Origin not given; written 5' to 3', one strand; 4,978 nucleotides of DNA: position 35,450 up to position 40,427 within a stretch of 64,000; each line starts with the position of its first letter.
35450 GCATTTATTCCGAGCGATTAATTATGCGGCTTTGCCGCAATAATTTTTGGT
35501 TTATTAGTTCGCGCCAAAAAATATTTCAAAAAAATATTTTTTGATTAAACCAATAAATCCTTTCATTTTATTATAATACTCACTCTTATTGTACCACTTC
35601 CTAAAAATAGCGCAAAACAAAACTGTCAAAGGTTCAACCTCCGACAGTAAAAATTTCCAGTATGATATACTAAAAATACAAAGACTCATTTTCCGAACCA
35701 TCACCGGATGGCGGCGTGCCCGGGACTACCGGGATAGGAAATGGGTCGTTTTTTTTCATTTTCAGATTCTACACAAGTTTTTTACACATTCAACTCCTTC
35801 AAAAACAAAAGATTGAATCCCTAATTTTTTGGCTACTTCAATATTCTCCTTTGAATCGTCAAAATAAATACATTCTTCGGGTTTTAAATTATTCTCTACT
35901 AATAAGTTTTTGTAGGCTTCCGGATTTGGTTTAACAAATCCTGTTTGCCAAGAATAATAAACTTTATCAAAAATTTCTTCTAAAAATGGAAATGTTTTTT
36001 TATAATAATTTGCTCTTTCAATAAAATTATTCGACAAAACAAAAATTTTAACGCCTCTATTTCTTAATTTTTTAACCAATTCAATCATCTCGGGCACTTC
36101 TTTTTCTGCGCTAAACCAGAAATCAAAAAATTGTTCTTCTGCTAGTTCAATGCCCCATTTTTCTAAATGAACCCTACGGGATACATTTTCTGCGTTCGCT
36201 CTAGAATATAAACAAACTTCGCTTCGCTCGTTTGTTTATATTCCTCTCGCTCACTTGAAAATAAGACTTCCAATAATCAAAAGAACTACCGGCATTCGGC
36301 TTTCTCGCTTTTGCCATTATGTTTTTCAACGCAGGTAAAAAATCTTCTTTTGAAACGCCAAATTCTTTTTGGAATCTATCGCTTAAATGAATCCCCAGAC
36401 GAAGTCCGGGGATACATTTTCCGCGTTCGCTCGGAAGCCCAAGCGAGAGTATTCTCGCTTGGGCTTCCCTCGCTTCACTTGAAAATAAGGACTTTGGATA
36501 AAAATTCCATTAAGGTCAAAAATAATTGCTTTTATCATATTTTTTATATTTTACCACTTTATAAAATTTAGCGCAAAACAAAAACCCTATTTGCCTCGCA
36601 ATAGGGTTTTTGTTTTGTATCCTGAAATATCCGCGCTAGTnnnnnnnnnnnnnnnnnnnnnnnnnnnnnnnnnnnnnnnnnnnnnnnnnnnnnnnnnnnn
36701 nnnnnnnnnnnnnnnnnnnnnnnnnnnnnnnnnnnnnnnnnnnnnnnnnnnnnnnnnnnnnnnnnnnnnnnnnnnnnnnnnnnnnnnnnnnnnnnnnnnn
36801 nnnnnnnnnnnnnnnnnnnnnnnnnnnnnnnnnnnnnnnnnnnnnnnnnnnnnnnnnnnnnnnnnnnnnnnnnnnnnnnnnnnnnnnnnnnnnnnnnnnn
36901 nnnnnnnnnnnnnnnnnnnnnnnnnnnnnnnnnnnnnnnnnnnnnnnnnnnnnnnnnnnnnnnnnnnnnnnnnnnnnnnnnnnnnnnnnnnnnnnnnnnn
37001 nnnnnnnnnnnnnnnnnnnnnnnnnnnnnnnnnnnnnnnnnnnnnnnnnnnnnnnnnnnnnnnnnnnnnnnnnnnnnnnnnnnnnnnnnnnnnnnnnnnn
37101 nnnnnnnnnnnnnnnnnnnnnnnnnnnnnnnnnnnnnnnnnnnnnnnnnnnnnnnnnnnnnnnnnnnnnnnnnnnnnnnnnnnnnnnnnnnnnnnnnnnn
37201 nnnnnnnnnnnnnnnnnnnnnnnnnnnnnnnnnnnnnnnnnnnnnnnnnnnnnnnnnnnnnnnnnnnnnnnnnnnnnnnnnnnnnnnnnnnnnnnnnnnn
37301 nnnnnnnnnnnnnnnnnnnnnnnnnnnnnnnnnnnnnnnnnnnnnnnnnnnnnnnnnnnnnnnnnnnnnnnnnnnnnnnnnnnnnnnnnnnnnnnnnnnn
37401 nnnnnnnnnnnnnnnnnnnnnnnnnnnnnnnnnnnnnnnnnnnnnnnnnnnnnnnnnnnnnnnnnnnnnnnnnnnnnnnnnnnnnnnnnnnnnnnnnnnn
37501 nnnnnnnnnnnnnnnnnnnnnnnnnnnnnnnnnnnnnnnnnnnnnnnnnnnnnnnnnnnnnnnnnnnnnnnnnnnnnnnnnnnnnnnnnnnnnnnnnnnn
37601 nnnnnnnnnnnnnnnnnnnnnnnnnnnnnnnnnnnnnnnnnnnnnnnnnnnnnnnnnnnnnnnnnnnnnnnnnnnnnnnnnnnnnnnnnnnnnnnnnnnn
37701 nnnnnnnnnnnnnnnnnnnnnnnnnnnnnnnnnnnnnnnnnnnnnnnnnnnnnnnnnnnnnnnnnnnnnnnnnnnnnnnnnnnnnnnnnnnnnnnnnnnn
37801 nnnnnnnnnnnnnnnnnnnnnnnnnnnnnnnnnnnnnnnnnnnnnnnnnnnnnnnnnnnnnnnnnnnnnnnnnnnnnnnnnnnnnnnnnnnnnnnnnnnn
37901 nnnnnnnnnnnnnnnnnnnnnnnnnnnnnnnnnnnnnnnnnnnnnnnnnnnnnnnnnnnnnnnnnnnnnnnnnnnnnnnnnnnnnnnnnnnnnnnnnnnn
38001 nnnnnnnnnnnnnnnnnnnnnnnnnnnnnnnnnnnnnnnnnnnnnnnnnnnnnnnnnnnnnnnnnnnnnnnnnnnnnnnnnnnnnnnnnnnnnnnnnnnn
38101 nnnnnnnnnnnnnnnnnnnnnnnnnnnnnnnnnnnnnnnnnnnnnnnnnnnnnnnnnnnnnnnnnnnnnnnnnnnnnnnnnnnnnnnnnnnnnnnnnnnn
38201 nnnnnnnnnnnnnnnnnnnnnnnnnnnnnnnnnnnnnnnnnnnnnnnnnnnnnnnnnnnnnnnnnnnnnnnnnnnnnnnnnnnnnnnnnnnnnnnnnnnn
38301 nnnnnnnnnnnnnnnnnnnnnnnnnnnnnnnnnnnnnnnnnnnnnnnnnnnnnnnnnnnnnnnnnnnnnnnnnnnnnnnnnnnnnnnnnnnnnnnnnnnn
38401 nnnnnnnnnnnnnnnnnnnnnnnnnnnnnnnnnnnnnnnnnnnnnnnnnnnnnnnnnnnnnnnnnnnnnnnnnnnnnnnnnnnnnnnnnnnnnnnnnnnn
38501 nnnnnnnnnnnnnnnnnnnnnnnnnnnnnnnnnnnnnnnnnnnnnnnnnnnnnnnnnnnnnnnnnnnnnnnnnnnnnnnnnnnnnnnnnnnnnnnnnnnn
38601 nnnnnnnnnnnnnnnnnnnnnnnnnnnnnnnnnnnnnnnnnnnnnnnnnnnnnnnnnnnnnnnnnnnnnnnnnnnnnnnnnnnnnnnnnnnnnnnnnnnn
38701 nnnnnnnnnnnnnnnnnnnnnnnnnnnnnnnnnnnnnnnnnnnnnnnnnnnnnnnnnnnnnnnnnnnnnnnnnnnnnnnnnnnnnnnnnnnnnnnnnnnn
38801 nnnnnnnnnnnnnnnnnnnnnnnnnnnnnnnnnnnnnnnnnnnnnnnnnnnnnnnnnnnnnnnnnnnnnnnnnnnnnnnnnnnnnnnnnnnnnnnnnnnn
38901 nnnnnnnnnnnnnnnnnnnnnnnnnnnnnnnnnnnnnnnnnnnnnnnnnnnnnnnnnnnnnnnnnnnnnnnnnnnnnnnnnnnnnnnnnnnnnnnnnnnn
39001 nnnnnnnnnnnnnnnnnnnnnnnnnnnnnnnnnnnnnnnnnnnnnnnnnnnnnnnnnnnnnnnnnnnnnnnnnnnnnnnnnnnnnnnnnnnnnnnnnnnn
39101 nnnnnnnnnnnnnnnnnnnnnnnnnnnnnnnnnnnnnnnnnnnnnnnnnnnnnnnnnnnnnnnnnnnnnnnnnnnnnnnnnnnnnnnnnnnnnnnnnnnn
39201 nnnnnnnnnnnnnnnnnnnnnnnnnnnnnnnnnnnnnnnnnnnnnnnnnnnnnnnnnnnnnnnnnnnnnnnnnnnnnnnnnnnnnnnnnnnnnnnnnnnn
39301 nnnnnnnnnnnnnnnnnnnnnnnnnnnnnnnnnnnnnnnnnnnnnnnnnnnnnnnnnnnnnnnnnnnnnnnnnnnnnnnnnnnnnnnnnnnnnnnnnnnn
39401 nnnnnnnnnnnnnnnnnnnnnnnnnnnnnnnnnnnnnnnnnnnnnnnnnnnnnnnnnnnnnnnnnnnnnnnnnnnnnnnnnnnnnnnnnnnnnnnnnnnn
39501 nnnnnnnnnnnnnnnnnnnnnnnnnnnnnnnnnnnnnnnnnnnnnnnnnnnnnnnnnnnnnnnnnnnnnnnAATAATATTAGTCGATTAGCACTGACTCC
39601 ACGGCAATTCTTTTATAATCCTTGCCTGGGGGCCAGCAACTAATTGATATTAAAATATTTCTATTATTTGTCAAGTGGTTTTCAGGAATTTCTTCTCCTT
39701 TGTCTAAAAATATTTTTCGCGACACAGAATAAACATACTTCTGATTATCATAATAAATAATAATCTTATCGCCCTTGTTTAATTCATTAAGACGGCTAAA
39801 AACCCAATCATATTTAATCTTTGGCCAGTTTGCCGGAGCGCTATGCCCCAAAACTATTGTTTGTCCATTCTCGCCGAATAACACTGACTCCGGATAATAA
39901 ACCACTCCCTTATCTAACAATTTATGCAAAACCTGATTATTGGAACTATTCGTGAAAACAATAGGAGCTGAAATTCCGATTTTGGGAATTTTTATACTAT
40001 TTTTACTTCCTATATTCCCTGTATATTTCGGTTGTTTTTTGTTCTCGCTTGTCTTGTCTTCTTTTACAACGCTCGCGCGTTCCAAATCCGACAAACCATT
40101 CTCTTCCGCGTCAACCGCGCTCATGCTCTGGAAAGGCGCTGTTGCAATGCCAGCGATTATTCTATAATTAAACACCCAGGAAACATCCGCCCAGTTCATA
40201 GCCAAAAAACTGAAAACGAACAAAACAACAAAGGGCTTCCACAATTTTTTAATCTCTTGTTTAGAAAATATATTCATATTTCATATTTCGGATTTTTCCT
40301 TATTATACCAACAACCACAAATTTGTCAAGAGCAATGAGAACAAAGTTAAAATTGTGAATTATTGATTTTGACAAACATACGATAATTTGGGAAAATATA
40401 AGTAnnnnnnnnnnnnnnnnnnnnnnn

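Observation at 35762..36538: HAD hydrolase gene interrupted twice by same-orientation 100- and 104-nt elements whose removal restores the ORF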

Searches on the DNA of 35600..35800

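Call 76: search_rna_families(source=window, start=35600, end=35800, threshold=gathering, show_alignments=1)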
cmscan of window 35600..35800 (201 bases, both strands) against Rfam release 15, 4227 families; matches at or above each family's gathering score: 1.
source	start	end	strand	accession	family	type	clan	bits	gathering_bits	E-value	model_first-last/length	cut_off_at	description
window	35683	35751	+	RF02968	DUF3800-IX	Gene; sRNA;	-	51.3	36.8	1.2e-10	1-67/67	no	DUF3800-IX RNA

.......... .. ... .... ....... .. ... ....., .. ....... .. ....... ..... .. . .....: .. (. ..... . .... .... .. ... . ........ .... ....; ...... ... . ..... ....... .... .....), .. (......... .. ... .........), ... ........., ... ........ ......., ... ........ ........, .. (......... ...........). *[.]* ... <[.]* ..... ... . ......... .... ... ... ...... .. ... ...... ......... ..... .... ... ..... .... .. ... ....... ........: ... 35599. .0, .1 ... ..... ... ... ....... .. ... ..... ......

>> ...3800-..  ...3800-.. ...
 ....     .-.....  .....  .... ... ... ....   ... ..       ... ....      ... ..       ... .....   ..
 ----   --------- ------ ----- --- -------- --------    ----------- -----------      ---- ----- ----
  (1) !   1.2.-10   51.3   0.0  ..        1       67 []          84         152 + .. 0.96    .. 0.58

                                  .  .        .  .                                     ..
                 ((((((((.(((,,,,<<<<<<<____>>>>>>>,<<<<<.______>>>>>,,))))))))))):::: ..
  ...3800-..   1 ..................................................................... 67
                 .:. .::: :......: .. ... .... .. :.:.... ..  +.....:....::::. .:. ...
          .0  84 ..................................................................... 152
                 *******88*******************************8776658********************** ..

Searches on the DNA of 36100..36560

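Call 17: search_rna_families(source=window, start=36100, end=36560, threshold=evalue, max_evalue=10, show_alignments=3)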
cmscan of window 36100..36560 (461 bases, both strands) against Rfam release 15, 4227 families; matches with E-value up to 10: 13.
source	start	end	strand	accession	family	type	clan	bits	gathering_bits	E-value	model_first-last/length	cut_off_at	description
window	36372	36486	-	RF02621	BSnc120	Gene; sRNA;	-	23.2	114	0.0064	1-88/88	no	Brucella sRNA 120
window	36389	36480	+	RF01620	ceN125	Gene; snRNA; snoRNA; HACA-box;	-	22.9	60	0.014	1-136/136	no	Nematode snoRNA ceN125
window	36358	36469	+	RF02394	sau-63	Gene; sRNA;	-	21.4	100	0.11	1-98/98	no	Staphylococcus sRNA sau-63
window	36273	36350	-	RF02183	ST7-OT3_1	Gene; lncRNA;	-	19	50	1.1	1-79/79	no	ST7 overlapping transcript 3 conserved region 1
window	36434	36467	-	RF01007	mir-624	Gene; miRNA;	-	18.5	100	0.57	1-86/86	no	mir-624 microRNA precursor family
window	36390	36507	-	RF02378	SurC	Gene; sRNA;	-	18.1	80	0.45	1-161/161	no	SurC sRNA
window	36434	36467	-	RF01470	rli38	Gene; sRNA;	-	17.7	49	6.7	113-146/150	no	Listeria sRNA rli38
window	36116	36136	-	RF01355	CRISPR-DR26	Gene; CRISPR;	-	16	39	5.5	1-25/25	no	CRISPR RNA direct repeat element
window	36386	36418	-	RF03866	mir-1889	Gene; miRNA;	-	15.4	80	1.7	1-128/128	no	mir-1889 microRNA precursor family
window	36335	36365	+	RF04360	psbT-asRNA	Gene; antisense;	-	15.3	48.5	2.7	1-38/38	no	Plastid psbT antisense RNA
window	36204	36357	-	RF00546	snopsi28S-3316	Gene; snRNA; snoRNA; HACA-box;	-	14.6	65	7.5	1-133/133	no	Small nucleolar RNA psi28S-3316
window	36102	36160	-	RF01844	SmY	Gene; snRNA; splicing;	-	11.3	39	7.2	1-80/80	no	SmY spliceosomal RNA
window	36490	36560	-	RF00636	NRON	Gene;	-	8.8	50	3.5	84-370/370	5'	ncRNA Repressor of NFAT (nuclear factor of activated T cells)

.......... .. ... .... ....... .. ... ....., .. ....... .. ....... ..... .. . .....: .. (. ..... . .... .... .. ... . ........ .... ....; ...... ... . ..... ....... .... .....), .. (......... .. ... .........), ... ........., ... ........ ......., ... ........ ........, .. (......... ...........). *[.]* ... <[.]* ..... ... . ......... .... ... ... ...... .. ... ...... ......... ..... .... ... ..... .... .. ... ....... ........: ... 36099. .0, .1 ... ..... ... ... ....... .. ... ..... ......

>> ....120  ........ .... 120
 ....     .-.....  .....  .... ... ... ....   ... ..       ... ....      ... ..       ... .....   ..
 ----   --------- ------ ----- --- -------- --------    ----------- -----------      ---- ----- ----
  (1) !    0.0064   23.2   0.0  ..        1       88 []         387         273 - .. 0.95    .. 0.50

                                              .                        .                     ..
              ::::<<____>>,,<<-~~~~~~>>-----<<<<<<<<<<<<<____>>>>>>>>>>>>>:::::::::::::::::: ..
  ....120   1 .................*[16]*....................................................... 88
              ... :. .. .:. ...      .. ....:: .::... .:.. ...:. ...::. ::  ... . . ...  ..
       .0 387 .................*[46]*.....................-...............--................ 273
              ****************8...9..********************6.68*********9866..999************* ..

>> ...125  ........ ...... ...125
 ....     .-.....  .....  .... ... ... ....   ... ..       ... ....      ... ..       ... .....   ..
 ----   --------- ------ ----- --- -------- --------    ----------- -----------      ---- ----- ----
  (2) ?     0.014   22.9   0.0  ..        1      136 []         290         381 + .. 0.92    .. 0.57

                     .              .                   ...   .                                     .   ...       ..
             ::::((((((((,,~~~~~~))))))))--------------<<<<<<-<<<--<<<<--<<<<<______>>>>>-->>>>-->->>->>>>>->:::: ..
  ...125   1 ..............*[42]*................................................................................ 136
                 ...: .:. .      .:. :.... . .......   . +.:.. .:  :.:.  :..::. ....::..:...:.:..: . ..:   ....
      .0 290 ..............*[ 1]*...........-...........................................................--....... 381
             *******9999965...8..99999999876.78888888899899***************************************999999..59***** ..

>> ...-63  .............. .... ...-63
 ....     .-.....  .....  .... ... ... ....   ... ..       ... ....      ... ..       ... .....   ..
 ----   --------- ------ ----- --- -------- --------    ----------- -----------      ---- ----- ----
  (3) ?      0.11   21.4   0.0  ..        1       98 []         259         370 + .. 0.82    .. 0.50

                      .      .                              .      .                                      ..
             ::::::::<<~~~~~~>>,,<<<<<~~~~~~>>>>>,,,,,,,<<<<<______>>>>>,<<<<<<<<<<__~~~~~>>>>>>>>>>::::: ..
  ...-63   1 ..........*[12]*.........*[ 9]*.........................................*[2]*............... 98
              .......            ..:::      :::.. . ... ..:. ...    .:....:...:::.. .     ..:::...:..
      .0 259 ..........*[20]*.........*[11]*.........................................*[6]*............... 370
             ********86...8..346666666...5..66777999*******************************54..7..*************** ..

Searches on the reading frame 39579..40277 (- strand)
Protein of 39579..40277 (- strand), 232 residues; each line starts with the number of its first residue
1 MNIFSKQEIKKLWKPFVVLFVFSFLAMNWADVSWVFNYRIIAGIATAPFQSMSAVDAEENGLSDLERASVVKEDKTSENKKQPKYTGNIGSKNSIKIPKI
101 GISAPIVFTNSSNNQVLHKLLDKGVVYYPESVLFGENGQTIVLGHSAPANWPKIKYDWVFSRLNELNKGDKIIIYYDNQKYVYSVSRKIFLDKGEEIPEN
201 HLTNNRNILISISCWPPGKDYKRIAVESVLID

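Call 41: search_protein_families(library=pfam, proteins=[window:39579-40277:-], max_evalue=0.001)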
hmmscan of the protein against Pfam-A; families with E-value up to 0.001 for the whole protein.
window:39579-40277:- (232 aa): 1 family
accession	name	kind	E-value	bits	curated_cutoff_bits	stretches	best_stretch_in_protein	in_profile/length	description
PF04203.18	Sortase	-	1.8e-17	63.7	26.6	1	95-228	1-122/125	Sortase domain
